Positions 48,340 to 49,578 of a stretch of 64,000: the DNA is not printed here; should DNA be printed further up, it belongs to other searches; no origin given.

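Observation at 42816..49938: hdrA(-mvhD)-hdrC-hdrB-metV-metF(-lrp) cluster: candidate electron-bifurcating methylene-pterin reductase in an archaeal genome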

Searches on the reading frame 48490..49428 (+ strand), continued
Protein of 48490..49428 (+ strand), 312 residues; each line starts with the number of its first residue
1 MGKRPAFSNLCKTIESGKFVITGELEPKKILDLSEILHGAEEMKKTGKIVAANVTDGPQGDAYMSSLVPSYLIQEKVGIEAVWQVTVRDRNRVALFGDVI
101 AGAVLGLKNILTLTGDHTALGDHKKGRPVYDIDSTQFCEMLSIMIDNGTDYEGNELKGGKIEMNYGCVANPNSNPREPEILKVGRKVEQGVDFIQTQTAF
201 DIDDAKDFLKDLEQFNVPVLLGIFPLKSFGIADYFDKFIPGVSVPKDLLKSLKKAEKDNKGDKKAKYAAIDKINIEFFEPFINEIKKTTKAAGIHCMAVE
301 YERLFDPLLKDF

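Call 60: find_homologous_proteins(query=P0170, max_evalue=1e-20)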
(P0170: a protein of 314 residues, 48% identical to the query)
Query P0170 (314 aa): 3582 proteins with E <= 1e-20 among 6433 candidates; the best 120 are listed.
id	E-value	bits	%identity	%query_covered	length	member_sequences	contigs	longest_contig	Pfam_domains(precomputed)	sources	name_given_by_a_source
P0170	1.2e-204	696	100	100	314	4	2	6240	PF02219.24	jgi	-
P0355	9.2e-183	624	89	100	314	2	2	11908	PF02219.24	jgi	-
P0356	1.7e-145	502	71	97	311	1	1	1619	PF02219.24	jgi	-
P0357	8.3e-144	497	70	97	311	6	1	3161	PF02219.24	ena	-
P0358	1.3e-141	489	70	97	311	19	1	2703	PF02219.24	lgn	-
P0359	1.3e-140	486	68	97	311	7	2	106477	PF02219.24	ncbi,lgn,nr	ncbi:MAG: methylenetetrahydrofolate reductase [Candidatus Bathyarchaeota archaeon]|nr:methylenetetra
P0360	1.6e-140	486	72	96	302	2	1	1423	PF02219.24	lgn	-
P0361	2.5e-140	485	70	97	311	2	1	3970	PF02219.24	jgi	-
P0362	1.0e-139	483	68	97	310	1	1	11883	PF02219.24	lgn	-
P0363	1.1e-139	483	68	97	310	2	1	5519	PF02219.24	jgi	-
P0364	3.1e-139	482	70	97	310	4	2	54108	PF02219.24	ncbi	ncbi:MAG: methylenetetrahydrofolate reductase [Thermoproteota archaeon]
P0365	4.9e-139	481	70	97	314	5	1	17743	PF02219.24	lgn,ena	-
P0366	8.3e-139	480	68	97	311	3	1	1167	PF02219.24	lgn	-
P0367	2.4e-138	479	67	96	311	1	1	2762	PF02219.24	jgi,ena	-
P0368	4.3e-138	478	67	97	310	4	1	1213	PF02219.24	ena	-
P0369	6.5e-138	477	68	97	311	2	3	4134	PF02219.24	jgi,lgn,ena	-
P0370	1.1e-137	476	67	97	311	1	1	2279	PF02219.24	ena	-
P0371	2.8e-137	475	70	97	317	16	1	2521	PF02219.24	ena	-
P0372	3.1e-137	475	66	97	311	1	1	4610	PF02219.24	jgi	jgi:5,10-methylenetetrahydrofolate reductase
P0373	1.0e-136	473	66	96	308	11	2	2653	PF02219.24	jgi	-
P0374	8.0e-136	470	67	97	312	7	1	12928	PF02219.24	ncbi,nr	ncbi:methylenetetrahydrofolate reductase [Candidatus Bathyarchaeota archaeon]|nr:methylenetetrahydro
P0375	1.2e-135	470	68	97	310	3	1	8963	PF02219.24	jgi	-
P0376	2.3e-135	469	66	96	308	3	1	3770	PF02219.24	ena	-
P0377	2.5e-135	469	67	97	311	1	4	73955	PF02219.24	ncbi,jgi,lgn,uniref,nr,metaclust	ncbi:MAG TPA: hypothetical protein ENI32_02615 [Candidatus Syntrophoarchaeum butanivorans]|uniref:5,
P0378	4.4e-135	468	68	97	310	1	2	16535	PF02219.24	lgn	-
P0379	1.4e-134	466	65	97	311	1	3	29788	PF02219.24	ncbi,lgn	ncbi:MAG: methylenetetrahydrofolate reductase [Candidatus Bathyarchaeia archaeon]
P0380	3.2e-134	465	65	96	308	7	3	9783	PF02219.24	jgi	jgi:5,10-methylenetetrahydrofolate reductase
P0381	4.4e-134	465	65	96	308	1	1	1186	PF02219.24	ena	-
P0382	6.8e-134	464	65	97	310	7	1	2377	PF02219.24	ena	-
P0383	9.1e-134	464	65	96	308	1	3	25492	PF02219.24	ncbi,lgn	-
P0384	9.1e-134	464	66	98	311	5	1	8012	PF02219.24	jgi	-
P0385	2.3e-133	462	69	97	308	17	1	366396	PF02219.24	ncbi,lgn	ncbi:MAG: methylenetetrahydrofolate reductase [Candidatus Hadarchaeales archaeon]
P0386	8.4e-133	460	65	96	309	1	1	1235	PF02219.24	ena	-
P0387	3.6e-132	458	64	96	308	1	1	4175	PF02219.24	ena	-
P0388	3.8e-132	458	64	97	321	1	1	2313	PF02219.24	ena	-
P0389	4.7e-132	458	67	97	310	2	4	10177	PF02219.24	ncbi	ncbi:MAG: methylenetetrahydrofolate reductase [Candidatus Syntropharchaeia archaeon]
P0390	4.8e-132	458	67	96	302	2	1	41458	PF02219.24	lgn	-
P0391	7.9e-132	457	65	96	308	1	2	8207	PF02219.24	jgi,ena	-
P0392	1.1e-131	457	64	96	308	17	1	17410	PF02219.24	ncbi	-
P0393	1.6e-131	456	68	96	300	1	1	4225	PF02219.24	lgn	-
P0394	3.7e-131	455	67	97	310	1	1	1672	PF02219.24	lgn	-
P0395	5.7e-131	454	64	97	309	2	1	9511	PF02219.24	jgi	jgi:5,10-methylenetetrahydrofolate reductase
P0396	9.3e-131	454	63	97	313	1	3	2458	PF02219.24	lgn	-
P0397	9.7e-131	454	64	96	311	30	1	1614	PF02219.24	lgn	-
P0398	2.8e-130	452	63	96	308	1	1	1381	PF02219.24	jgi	-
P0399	4.6e-130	451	64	96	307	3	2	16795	PF02219.24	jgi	jgi:5,10-methylenetetrahydrofolate reductase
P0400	7.8e-130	451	63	96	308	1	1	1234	PF02219.24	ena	-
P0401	3.5e-129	449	63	97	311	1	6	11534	PF02219.24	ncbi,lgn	-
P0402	7.1e-129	448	63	97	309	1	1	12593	PF02219.24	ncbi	-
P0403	4.7e-128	445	67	97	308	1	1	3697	PF02219.24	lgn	-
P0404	1.1e-127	444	63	96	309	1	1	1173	PF02219.24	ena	-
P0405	1.8e-127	443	64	97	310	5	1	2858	PF02219.24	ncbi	-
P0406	1.8e-126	440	64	96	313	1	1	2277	PF02219.24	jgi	jgi:5,10-methylenetetrahydrofolate reductase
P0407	3.7e-126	439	64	97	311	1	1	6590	PF02219.24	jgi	jgi:5,10-methylenetetrahydrofolate reductase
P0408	1.3e-125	437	62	97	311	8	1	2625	PF02219.24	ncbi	-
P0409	1.6e-125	437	64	97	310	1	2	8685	PF02219.24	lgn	-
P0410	2.6e-125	436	63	97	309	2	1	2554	PF02219.24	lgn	-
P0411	5.3e-125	435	62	96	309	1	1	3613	PF02219.24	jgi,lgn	jgi:methylenetetrahydrofolate reductase (NADPH)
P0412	3.6e-124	432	63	97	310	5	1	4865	PF02219.24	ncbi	-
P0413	8.1e-124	431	63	96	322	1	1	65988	PF02219.24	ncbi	-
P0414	4.8e-122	425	61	97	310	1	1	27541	PF02219.24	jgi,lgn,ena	-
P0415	7.2e-122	425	62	97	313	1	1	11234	PF02219.24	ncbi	-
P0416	1.2e-121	424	63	96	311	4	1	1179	PF02219.24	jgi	jgi:methylenetetrahydrofolate reductase (NADPH)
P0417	2.4e-118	413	62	96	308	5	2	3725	PF02219.24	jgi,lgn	jgi:methylenetetrahydrofolate reductase (NADPH)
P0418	1.7e-117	410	63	97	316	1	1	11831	PF02219.24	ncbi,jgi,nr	ncbi:methylenetetrahydrofolate reductase [Candidatus Bathyarchaeota archaeon]|nr:MAG: methylenetetra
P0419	1.5e-116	407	62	95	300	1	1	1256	PF02219.24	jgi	jgi:5,10-methylenetetrahydrofolate reductase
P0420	1.1e-115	404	62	96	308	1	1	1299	PF02219.24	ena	-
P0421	2.1e-115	403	63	96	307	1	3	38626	PF02219.24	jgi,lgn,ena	-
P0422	2.4e-115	403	61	97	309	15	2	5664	PF02219.24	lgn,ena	-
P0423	1.9e-114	400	61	96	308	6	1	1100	PF02219.24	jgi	-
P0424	3.0e-114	400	61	96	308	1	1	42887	PF02219.24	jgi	jgi:methylenetetrahydrofolate reductase (NADPH)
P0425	6.2e-114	399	61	96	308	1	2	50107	PF02219.24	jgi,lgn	jgi:methylenetetrahydrofolate reductase (NADPH)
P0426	2.0e-113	397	59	96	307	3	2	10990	PF02219.24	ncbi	ncbi:MAG: methylenetetrahydrofolate reductase [Candidatus Syntropharchaeia archaeon]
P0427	2.9e-113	396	60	97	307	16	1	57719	PF02219.24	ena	-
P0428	8.5e-113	395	61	96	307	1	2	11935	PF02219.24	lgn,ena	-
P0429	1.2e-112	394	59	96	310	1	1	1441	PF02219.24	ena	-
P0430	1.7e-112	394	61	95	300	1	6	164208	PF02219.24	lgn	-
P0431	1.8e-112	394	60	97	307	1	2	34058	PF02219.24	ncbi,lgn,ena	-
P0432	4.9e-112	392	61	96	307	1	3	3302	PF02219.24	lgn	-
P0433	5.1e-112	392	60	96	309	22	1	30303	PF02219.24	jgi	jgi:methylenetetrahydrofolate reductase (NADPH)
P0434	5.4e-112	392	60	96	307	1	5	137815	PF02219.24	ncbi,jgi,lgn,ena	ncbi:MAG: methylenetetrahydrofolate reductase [Candidatus Bathyarchaeia archaeon]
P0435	5.4e-112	392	60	96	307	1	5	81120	PF02219.24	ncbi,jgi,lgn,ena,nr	ncbi:5,10-methylenetetrahydrofolate reductase [Candidatus Bathyarchaeota archaeon]|nr:MAG: 5,10-meth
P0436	5.7e-112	392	60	96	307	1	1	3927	PF02219.24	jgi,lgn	-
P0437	9.2e-112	391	60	96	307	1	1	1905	PF02219.24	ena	-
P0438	1.3e-111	391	60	96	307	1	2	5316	PF02219.24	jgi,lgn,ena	jgi:5,10-methylenetetrahydrofolate reductase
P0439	1.6e-111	391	61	95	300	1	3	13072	PF02219.24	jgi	jgi:5,10-methylenetetrahydrofolate reductase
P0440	2.5e-111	390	60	96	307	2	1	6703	PF02219.24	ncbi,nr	ncbi:methylenetetrahydrofolate reductase [Candidatus Bathyarchaeota archaeon]|nr:methylenetetrahydro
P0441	2.7e-111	390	60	96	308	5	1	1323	PF02219.24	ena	-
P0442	2.9e-111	390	59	97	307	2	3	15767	PF02219.24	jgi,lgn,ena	-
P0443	4.6e-111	389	59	96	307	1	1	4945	PF02219.24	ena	-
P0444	6.8e-111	389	60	96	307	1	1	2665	PF02219.24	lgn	-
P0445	1.3e-110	388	60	96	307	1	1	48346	PF02219.24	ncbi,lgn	-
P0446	1.3e-110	388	58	96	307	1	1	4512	PF02219.24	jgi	-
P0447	1.3e-110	388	60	96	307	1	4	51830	PF02219.24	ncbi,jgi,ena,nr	ncbi:MAG: methylenetetrahydrofolate reductase [Candidatus Bathyarchaeia archaeon]|nr:methylenetetrah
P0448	1.8e-110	387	60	96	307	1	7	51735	PF02219.24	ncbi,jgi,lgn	ncbi:MAG: methylenetetrahydrofolate reductase [Candidatus Bathyarchaeia archaeon]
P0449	2.0e-110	387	59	96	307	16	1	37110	PF02219.24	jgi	-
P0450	2.2e-110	387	61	95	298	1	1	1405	PF02219.24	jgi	-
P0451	2.3e-110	387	59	97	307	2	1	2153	PF02219.24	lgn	-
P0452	2.5e-110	387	58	96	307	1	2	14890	PF02219.24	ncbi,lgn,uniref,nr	ncbi:MAG TPA: methylenetetrahydrofolate reductase [Candidatus Syntrophoarchaeum butanivorans]|uniref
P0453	2.9e-110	386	61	95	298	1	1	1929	PF02219.24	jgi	-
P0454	4.9e-110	386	60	96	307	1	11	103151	PF02219.24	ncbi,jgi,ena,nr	ncbi:MAG: methylenetetrahydrofolate reductase [Candidatus Bathyarchaeia archaeon]|nr:methylenetetrah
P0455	6.6e-110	385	59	96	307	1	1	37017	PF02219.24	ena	-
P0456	8.8e-110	385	58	96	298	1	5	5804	PF02219.24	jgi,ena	-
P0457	1.1e-109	385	58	97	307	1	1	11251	PF02219.24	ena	-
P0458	1.6e-109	384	59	96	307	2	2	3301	PF02219.24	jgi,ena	-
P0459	2.1e-109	384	59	96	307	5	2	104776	PF02219.24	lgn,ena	-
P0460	2.9e-109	383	58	97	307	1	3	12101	PF02219.24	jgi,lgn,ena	-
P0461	5.1e-109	382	57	97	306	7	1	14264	PF02219.24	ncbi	-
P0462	7.5e-109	382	58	97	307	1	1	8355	PF02219.24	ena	-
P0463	8.8e-109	382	57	96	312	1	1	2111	PF02219.24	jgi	jgi:5,10-methylenetetrahydrofolate reductase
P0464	1.0e-108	381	59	96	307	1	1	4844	PF02219.24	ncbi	ncbi:MAG: methylenetetrahydrofolate reductase [Candidatus Bathyarchaeia archaeon]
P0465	1.1e-108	381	57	97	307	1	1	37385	PF02219.24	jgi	jgi:5,10-methylenetetrahydrofolate reductase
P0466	1.5e-108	381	57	97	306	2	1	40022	PF02219.24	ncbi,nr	ncbi:MAG: methylenetetrahydrofolate reductase [Methanophagales archaeon]|nr:methylenetetrahydrofolat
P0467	1.9e-108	381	57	97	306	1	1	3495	PF02219.24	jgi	-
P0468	2.3e-108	380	59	96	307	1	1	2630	PF02219.24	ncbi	-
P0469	2.9e-108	380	58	95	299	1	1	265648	PF02219.24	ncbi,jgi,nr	ncbi:MAG: 5,10-methylenetetrahydrofolate reductase [Candidatus Syntrophoarchaeum butanivorans]|nr:MA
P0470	3.1e-108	380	58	96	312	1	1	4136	PF02219.24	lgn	-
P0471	4.3e-108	379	58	96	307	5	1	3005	PF02219.24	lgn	-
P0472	5.7e-108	379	58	97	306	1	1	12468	PF02219.24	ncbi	ncbi:MAG: methylenetetrahydrofolate reductase [Candidatus Methanospirareceae archaeon]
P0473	7.5e-108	379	57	95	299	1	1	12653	PF02219.24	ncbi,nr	ncbi:MAG: 5,10-methylenetetrahydrofolate reductase [Candidatus Syntrophoarchaeum sp. WYZ-LMO15]|nr:M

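Call 61: find_encoding_contigs(protein=P0469, flank=8000, max_places=1)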
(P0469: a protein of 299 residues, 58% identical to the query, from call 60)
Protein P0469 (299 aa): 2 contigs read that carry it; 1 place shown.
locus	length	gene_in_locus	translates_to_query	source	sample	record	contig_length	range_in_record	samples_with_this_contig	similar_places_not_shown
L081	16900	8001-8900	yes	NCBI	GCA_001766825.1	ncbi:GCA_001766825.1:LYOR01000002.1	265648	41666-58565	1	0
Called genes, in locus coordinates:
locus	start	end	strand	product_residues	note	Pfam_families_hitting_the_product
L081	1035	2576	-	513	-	PF26548:DUF8179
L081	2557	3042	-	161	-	PF01967:MoaC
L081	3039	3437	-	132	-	PF09845:OapC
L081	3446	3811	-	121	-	PF09846:OapB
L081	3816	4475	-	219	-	PF03193:RsgA_GTPase (faint), PF00009:GTP_EFTU (weak), PF01926:MMR_HSR1, PF00009:GTP_EFTU (weak)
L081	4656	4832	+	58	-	-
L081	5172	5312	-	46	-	-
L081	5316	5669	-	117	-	-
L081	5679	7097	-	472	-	PF06745:ATPase, PF07088:GvpD_P-loop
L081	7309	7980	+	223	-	PF12225:DUF5981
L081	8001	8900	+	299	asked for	PF02219:MTHFR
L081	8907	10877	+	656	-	PF00890:FAD_binding_2 (weak), PF07992:Pyr_redox_2 (faint), PF12831:FAD_oxidored, PF13450:NAD_binding_8 (weak), PF12797:Fer4_2 (faint), PF12837:Fer4_6 (faint), PF12838:Fer4_7, PF14697:Fer4_21, +5 more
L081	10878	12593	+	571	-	PF07992:Pyr_redox_2, PF00890:FAD_binding_2 (weak), PF12831:FAD_oxidored (weak), PF13450:NAD_binding_8 (weak), PF00037:Fer4 (weak), PF12837:Fer4_6 (weak), PF13237:Fer4_10 (weak), PF14697:Fer4_21, +10 more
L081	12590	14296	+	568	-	PF01266:DAO (faint), PF07992:Pyr_redox_2, PF12831:FAD_oxidored (weak), PF13450:NAD_binding_8, PF14697:Fer4_21, PF12838:Fer4_7 (weak), PF00037:Fer4 (weak)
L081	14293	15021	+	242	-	PF02662:FlpD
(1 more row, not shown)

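Call 62: find_encoding_contigs(protein=P0466, flank=8000, max_places=1)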
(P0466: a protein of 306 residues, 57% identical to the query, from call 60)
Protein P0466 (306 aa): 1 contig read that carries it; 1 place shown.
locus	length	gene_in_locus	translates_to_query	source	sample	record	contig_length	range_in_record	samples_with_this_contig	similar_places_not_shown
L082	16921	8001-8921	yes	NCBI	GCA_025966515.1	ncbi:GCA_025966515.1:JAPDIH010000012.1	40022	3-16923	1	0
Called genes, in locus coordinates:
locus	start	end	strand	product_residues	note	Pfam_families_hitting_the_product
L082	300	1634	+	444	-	-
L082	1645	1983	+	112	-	-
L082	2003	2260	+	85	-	PF26223:DUF8049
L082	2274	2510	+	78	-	-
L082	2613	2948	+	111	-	PF20116:DUF6506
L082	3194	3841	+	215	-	PF02517:Rce1-like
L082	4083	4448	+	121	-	PF04191:PEMT, PF07298:NnrU (weak), PF04140:ICMT (weak)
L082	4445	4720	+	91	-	-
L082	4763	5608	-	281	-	-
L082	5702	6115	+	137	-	-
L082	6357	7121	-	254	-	PF00218:IGPS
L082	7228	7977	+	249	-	PF12225:DUF5981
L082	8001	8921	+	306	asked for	PF02219:MTHFR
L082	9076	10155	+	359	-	PF00586:AIRS, PF02769:AIRS_C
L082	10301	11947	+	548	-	PF18262:PhetRS_B1 (faint), PF03483:B3_4 (weak), PF03484:B5, PF17759:tRNA_synthFbeta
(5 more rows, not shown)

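Call 63: find_encoding_contigs(protein=P0454, flank=8000, max_places=1)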
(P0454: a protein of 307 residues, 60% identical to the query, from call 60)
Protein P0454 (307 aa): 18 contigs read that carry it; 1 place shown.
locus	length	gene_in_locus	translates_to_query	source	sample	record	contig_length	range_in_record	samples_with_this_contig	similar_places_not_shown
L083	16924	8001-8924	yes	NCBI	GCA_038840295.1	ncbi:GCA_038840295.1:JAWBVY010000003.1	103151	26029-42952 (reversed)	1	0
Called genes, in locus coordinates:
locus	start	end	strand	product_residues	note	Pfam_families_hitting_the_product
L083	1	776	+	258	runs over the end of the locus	PF00702:Hydrolase, PF13419:HAD_2, PF13242:Hydrolase_like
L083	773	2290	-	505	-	PF00370:FGGY_N, PF02782:FGGY_C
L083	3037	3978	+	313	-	PF27840:ScmC (faint)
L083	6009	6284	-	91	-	PF00467:KOW (weak)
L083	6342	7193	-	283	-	PF01993:MTD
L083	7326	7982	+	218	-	PF12225:DUF5981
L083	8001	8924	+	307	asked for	PF02219:MTHFR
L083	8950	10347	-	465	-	PF14691:Fer4_20, PF13738:Pyr_redox_3 (faint), PF00070:Pyr_redox (faint), PF01266:DAO (faint), PF07992:Pyr_redox_2, PF13450:NAD_binding_8 (weak)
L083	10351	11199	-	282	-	PF00175:NAD_binding_1 (weak), PF10418:DHODB_Fe-S_bind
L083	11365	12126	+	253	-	PF01026:TatD_DNase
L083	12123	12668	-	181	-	PF00117:GATase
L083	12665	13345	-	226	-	PF01902:Diphthami_syn_2_N, PF28410:Diphthami_syn_2_C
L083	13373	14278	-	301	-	PF01937:ARMT1-like_dom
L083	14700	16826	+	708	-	PF00009:GTP_EFTU, PF03144:GTP_EFTU_D2, PF22042:EF-G_D2, PF14492:EFG_III, PF03764:EFG_IV, PF00679:EFG_C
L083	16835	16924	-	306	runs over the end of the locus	PF08902:DUF1848 (faint), PF04055:Radical_SAM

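Call 65: search_protein_families(library=pfam, proteins=[L067:6545-9277:+, L070:535-1689:-, L070:5052-5807:+, L070:2063-3358:+, L070:3363-5030:+], max_evalue=0.00001)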
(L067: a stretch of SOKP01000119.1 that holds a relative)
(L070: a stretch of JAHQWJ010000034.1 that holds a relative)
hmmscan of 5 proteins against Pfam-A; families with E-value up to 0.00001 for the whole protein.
L067:6545-9277:+ (910 aa): 18 families
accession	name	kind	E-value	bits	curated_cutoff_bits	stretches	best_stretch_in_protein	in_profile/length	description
PF02662.21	FlpD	-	1.9e-43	147.8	22.3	1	768-890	1-123/123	Methyl-viologen-reducing hydrogenase, delta subunit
PF07992.20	Pyr_redox_2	-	7.7e-33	114.6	26.1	1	245-538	1-291/291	Pyridine nucleotide-disulphide oxidoreductase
PF14691.11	Fer4_20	-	8.1e-19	67.9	25.8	1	153-231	30-111/113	Dihydroprymidine dehydrogenase domain II, 4Fe-4S cluster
PF13450.12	NAD_binding_8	-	6.1e-12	46.1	21.9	1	249-282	1-34/68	NAD(P)-binding Rossmann-like domain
PF00070.33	Pyr_redox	-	1.4e-11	45.2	22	0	377-446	1-74/82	Pyridine nucleotide-disulphide oxidoreductase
PF13187.11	Fer4_9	-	2.8e-09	37.3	27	0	724-776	2-40/52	4Fe-4S dicluster domain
PF13738.12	Pyr_redox_3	-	3.3e-09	36.9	30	0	374-409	163-197/305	Pyridine nucleotide-disulphide oxidoreductase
PF14697.11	Fer4_21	-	3.7e-09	37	35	1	684-741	1-59/59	4Fe-4S dicluster domain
PF01266.30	DAO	-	5.3e-09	36.5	27.9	1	246-280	1-35/353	FAD dependent oxidoreductase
PF00890.30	FAD_binding_2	-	8.8e-09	35.5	20.4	0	7-43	2-38/414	FAD binding domain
PF12838.12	Fer4_7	-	2.3e-08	34.8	27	1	691-736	2-50/52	4Fe-4S dicluster domain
PF00037.32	Fer4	-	3.4e-07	30.2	21.1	0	718-740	2-24/24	4Fe-4S binding domain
PF12837.12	Fer4_6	-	4.1e-07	30.1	25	0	717-739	2-24/24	4Fe-4S binding domain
PF12831.13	FAD_oxidored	-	4.8e-07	29.9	27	0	247-283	2-38/416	FAD dependent oxidoreductase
PF01946.23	Thi4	-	8.7e-07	28.8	26.2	0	236-286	9-60/235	Thi4 family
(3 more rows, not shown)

L070:535-1689:- (384 aa): 2 families
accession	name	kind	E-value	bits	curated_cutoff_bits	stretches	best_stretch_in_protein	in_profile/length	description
PF04432.18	FrhB_FdhB_C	-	1.4e-36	126.1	23.3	1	208-351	3-143/150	Coenzyme F420 hydrogenase/dehydrogenase, beta subunit C terminus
PF04422.18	FrhB_FdhB_N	-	2.6e-16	59.9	22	1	112-180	3-71/78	Coenzyme F420 hydrogenase/dehydrogenase, beta subunit N-term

L070:5052-5807:+ (251 aa): 1 family
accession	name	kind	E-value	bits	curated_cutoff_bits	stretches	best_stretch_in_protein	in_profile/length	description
PF02662.21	FlpD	-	2.7e-50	170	22.3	1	2-121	3-123/123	Methyl-viologen-reducing hydrogenase, delta subunit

L070:2063-3358:+ (431 aa): 3 families
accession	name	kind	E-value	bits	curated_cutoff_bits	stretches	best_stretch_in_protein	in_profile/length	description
PF07992.20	Pyr_redox_2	-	1e-10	42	26.1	1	7-202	2-114/291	Pyridine nucleotide-disulphide oxidoreductase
PF13450.12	NAD_binding_8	-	2.5e-07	31.3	21.9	1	10-46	1-37/68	NAD(P)-binding Rossmann-like domain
PF12831.13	FAD_oxidored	-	2.5e-07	30.8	27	1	8-45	2-39/416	FAD dependent oxidoreductase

L070:3363-5030:+ (555 aa): 13 families
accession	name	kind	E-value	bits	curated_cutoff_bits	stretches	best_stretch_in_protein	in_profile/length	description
PF07992.20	Pyr_redox_2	-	2.6e-11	43.9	26.1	1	148-281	3-136/291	Pyridine nucleotide-disulphide oxidoreductase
PF12838.12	Fer4_7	-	1.3e-09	38.8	27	1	488-533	2-52/52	4Fe-4S dicluster domain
PF00037.32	Fer4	-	1.6e-08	34.4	21.1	1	482-504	2-24/24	4Fe-4S binding domain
PF14697.11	Fer4_21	-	2.7e-08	34.3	35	1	481-534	1-57/59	4Fe-4S dicluster domain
PF13450.12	NAD_binding_8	-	5.9e-08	33.3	21.9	1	150-186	1-37/68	NAD(P)-binding Rossmann-like domain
PF13187.11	Fer4_9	-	3.1e-07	30.7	27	1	488-534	2-52/52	4Fe-4S dicluster domain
PF12831.13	FAD_oxidored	-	7e-07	29.3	27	1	149-184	3-38/416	FAD dependent oxidoreductase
PF25160.1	LdpA_Fe-S-bd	-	9.8e-07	28.9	27.6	0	494-535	9-44/49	LdpA Fe-S cluster-binding domain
PF12837.12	Fer4_6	-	1.4e-06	28.4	25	1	481-503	2-24/24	4Fe-4S binding domain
PF13484.11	Fer4_16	-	3e-06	28.4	30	0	488-510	2-25/66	4Fe-4S double cluster binding domain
PF13237.11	Fer4_10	-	3.3e-06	27.4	25.5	1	483-530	4-53/53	4Fe-4S dicluster domain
PF03486.20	HI0933_like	-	3.3e-06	27.2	50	0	147-181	2-36/244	HI0933-like protein Rossmann domain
PF00890.30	FAD_binding_2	-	5.4e-06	26.3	20.4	1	148-182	2-36/414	FAD binding domain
